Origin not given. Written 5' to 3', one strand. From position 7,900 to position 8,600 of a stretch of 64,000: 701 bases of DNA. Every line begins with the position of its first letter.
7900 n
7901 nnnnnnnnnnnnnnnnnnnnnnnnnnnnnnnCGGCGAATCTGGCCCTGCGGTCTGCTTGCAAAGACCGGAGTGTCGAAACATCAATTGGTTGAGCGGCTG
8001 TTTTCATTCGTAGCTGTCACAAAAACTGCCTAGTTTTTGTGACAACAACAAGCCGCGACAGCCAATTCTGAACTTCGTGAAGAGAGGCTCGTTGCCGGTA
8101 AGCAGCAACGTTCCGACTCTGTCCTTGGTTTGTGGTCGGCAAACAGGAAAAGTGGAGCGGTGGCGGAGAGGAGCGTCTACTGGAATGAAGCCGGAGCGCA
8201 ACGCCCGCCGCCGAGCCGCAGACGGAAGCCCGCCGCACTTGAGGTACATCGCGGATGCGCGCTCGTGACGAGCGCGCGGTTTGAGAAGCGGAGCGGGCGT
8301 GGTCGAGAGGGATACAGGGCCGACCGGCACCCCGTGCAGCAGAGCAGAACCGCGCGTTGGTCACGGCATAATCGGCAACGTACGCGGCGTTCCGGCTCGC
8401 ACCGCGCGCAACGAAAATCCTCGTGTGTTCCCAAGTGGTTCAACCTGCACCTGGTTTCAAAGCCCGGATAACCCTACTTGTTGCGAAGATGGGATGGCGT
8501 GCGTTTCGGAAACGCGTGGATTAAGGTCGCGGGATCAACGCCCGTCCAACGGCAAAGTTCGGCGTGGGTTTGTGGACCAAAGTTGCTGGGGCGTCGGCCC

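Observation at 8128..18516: Three same-orientation copies of a ~240-nt GC-rich repeat sit exactly at boundaries between island modules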

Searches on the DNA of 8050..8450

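Call 13: search_rna_families(source=window, start=8050, end=8450, threshold=evalue, max_evalue=10, show_alignments=2)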
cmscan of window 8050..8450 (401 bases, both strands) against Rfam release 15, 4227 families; matches with E-value up to 10: 2.
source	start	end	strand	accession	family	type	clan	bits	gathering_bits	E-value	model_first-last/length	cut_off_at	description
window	8192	8285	-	RF02137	HOXA11-AS1_1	Gene; lncRNA;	-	18.5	50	0.41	1-96/96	no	HOXA11 antisense RNA 1 conserved region 1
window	8317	8378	-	RF00283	SCARNA18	Gene; snRNA; snoRNA; scaRNA;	-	13.3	40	5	1-83/83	no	small Cajal body-specific RNA 18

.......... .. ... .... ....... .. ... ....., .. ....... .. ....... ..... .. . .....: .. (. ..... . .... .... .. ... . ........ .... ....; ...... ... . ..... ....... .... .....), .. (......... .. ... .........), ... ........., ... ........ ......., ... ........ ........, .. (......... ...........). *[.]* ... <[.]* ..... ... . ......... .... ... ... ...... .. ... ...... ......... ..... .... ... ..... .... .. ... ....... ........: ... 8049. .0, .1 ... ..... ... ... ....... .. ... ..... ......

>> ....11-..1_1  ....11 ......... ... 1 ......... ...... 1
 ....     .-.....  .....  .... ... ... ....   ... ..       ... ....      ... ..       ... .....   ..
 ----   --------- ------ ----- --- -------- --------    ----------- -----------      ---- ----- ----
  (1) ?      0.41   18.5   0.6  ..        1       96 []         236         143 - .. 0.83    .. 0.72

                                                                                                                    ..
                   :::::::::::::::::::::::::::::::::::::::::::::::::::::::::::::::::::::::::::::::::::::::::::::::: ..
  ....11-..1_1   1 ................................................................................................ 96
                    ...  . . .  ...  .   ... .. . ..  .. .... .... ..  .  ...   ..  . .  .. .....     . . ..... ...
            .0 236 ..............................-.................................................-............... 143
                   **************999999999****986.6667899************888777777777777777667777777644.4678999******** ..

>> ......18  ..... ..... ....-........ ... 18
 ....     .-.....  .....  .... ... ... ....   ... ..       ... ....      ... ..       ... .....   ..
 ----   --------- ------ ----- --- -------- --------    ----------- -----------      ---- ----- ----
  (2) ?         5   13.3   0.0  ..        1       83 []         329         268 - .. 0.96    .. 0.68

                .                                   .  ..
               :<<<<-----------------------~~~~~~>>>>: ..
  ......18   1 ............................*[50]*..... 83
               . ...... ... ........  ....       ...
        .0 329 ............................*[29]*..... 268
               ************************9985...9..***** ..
